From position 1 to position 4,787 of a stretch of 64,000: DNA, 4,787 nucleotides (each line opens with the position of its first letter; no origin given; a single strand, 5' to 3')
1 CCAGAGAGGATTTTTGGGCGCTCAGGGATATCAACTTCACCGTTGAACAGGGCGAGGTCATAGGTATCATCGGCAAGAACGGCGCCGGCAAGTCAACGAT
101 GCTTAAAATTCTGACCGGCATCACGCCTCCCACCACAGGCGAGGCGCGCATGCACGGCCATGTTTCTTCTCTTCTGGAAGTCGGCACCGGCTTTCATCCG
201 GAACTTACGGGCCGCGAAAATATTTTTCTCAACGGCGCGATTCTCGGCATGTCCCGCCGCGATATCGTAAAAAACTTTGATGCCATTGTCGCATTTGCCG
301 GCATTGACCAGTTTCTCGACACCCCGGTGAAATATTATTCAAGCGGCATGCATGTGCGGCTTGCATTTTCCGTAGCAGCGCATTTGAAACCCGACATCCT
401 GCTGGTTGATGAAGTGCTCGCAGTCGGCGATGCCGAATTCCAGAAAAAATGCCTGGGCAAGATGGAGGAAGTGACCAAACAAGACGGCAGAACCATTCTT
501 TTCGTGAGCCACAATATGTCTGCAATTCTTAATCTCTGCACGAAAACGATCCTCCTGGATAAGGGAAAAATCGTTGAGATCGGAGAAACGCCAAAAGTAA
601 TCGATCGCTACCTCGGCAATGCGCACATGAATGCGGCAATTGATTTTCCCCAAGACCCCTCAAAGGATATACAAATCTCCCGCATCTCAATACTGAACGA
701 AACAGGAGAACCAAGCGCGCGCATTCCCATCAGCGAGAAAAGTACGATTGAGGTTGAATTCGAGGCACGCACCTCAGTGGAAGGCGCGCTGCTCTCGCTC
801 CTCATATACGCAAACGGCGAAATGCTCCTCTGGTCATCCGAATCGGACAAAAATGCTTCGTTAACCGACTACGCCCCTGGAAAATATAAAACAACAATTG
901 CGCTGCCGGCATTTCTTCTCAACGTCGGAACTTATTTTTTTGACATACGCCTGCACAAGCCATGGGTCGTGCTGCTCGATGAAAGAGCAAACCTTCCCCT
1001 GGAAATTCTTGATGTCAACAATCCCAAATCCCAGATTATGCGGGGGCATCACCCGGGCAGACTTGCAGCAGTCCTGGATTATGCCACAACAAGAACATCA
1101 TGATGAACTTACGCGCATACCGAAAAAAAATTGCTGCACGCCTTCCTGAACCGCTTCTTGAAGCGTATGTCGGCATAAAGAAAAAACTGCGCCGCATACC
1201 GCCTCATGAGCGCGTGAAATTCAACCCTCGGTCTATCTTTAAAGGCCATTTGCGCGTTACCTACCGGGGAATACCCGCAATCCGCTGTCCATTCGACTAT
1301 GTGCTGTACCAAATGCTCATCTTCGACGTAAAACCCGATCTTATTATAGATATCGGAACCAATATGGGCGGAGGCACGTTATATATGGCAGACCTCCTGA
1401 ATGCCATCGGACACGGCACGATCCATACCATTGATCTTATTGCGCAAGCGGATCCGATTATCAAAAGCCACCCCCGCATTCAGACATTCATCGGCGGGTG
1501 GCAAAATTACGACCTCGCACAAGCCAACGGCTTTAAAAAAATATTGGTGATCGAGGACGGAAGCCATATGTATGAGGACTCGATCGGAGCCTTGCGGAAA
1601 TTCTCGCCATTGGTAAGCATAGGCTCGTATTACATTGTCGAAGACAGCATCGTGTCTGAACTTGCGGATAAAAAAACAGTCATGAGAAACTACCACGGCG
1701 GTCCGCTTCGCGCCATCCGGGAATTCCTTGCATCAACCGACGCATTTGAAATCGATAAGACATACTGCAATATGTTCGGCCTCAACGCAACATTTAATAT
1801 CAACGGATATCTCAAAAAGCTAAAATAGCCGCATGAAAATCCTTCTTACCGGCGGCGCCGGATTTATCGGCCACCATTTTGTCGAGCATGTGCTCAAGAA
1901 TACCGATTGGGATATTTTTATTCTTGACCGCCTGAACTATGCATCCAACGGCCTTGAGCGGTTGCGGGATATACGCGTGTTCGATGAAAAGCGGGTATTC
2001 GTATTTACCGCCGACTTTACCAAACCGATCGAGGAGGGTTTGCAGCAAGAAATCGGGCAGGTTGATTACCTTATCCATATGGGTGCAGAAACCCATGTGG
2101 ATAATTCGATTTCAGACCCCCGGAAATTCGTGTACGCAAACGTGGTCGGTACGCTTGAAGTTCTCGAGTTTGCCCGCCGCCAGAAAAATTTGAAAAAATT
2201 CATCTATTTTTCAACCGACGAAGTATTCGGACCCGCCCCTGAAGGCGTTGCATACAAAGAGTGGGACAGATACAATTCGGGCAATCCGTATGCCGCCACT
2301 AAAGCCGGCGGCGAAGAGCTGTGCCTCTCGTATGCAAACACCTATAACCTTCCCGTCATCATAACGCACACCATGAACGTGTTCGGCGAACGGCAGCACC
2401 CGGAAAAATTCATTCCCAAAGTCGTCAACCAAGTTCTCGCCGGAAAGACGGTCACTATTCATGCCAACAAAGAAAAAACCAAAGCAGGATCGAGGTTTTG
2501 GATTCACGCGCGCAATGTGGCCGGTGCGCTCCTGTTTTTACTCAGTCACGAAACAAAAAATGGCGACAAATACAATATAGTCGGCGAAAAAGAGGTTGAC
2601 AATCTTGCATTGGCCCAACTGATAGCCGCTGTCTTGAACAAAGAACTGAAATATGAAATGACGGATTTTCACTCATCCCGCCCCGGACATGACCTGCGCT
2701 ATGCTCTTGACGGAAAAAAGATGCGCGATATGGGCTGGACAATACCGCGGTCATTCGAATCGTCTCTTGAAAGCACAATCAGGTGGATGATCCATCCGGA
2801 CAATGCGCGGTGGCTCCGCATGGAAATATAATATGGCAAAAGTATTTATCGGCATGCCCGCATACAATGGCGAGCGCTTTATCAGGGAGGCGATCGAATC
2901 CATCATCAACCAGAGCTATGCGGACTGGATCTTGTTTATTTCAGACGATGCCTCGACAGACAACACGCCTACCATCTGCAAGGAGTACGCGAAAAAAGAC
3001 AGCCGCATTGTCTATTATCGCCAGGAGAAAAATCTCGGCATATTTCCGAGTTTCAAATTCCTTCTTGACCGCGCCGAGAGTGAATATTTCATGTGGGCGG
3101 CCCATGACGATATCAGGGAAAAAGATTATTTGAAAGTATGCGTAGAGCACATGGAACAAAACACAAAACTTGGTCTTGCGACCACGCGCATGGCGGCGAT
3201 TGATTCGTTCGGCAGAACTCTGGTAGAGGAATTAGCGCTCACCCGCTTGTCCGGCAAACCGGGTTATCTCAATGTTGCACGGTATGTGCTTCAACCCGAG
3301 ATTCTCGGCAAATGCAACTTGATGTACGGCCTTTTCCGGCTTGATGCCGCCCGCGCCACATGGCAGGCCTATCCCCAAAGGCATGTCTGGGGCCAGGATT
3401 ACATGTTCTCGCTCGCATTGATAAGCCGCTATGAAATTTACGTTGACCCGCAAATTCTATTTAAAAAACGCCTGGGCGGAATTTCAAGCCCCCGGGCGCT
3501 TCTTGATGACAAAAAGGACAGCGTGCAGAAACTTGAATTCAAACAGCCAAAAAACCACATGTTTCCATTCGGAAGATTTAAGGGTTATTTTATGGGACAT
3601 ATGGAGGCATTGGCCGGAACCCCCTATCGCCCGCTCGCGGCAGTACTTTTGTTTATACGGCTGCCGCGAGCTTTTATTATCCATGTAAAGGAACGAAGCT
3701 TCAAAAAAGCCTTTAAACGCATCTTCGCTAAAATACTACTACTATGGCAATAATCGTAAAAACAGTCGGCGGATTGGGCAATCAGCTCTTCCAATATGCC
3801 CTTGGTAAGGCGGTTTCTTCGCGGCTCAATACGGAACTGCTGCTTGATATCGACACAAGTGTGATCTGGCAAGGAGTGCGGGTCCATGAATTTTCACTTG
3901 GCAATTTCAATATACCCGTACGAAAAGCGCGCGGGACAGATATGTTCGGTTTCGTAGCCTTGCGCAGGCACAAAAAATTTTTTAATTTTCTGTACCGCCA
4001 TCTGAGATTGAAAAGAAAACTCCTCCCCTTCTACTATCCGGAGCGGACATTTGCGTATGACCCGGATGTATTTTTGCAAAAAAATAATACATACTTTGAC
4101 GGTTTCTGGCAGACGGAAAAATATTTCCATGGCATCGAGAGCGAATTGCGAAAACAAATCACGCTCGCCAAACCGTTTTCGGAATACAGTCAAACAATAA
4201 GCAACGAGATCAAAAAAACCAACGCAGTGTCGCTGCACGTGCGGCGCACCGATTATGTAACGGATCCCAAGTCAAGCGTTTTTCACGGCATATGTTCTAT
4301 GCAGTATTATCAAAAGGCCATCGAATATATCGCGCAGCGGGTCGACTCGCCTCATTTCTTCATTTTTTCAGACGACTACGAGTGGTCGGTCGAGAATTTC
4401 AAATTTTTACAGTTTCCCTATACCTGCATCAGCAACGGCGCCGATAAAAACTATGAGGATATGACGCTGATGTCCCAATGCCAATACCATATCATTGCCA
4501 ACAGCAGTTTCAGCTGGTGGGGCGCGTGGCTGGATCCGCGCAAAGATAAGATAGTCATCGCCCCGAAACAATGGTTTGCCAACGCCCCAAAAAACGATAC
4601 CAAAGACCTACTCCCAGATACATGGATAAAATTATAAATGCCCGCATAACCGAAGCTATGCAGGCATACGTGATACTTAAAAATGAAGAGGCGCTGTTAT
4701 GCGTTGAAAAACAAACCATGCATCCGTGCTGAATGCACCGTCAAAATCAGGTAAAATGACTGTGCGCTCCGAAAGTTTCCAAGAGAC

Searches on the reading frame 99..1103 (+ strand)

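Call 61: search_protein_families(library=pfam, proteins=[window:99-1103:+], max_evalue=0.001)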
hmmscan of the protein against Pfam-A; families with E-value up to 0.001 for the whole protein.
window:99-1103:+ (334 aa): 2 families
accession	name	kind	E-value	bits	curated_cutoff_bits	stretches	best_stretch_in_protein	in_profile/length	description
PF14524.12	Wzt_C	-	1e-07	32.5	30.4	1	188-286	7-106/143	Wzt C-terminal domain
PF00005.33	ABC_tran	-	2.1e-06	28.8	25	1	2-106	28-135/137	ABC transporter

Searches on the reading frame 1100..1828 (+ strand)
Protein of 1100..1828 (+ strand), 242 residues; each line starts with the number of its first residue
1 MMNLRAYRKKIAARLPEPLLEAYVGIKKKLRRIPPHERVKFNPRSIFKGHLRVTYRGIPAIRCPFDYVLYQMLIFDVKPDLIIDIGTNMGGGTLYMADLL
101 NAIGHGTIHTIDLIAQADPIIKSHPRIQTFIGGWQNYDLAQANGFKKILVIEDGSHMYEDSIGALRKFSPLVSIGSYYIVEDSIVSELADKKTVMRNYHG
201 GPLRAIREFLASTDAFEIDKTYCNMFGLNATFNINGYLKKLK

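Call 61: search_protein_families(library=pfam, proteins=[window:1100-1828:+], max_evalue=0.001)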
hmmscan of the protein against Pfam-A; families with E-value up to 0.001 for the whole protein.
window:1100-1828:+ (242 aa): 2 families
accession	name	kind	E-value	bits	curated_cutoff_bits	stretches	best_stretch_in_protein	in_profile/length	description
PF04989.18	RMNT_CmcI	-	1.7e-33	116.5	23.2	1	52-240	6-205/206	Rhamnosyl O-methyltransferase/CmcI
PF13578.12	Methyltransf_24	-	4.2e-05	24.8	26.3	1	84-182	2-104/105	Methyltransferase domain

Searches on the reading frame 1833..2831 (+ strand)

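Call 61: search_protein_families(library=pfam, proteins=[window:1833-2831:+], max_evalue=0.001)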
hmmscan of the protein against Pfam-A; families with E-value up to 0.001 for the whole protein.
window:1833-2831:+ (332 aa): 6 families
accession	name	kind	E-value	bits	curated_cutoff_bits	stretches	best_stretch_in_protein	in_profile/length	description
PF01370.27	Epimerase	-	9.4e-49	166.4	20.9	1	3-249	1-239/240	NAD dependent epimerase/dehydratase family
PF16363.11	GDP_Man_Dehyd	-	2.5e-46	159.1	27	1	4-313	1-330/332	GDP-mannose 4,6 dehydratase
PF07993.18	NAD_binding_4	-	1.2e-22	80.8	20.1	1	5-187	1-211/258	Male sterility protein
PF04321.23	RmlD_sub_bind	-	2.8e-18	66.5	27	1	1-316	1-282/287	RmlD substrate binding domain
PF01073.25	3Beta_HSD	-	9.7e-16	58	22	1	5-233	2-225/280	3-beta hydroxysteroid dehydrogenase/isomerase family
PF02719.21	Polysacc_synt_2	-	3.1e-14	53.3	20.2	1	3-245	1-224/293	Polysaccharide biosynthesis protein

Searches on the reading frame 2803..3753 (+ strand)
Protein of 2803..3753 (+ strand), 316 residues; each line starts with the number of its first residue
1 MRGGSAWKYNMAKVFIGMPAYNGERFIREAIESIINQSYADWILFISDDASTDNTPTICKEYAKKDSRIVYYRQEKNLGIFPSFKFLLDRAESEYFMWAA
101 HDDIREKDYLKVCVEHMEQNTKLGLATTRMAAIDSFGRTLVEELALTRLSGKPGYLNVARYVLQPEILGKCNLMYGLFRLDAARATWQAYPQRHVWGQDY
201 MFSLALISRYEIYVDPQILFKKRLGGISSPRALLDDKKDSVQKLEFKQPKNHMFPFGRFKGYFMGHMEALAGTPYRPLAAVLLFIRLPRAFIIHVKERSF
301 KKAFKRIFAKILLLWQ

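Call 61: search_protein_families(library=pfam, proteins=[window:2803-3753:+], max_evalue=0.001)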
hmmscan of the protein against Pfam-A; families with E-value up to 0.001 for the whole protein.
window:2803-3753:+ (316 aa): 2 families
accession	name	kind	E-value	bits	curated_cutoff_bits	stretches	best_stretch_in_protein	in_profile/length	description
PF00535.33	Glycos_transf_2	-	6.2e-27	95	23.3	1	16-139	2-125/168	Glycosyl transferase family 2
PF13641.12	Glyco_tranf_2_3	-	0.00018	22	27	1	19-130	8-123/230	Glycosyltransferase like family 2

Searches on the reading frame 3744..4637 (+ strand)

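Call 61: search_protein_families(library=pfam, proteins=[window:3744-4637:+], max_evalue=0.001)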
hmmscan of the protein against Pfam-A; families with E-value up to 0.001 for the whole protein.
window:3744-4637:+ (297 aa): 1 family
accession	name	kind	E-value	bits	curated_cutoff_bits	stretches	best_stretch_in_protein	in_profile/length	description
PF01531.22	Glyco_transf_11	-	1.9e-33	116.5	23.9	1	114-294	122-294/298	Glycosyl transferase family 11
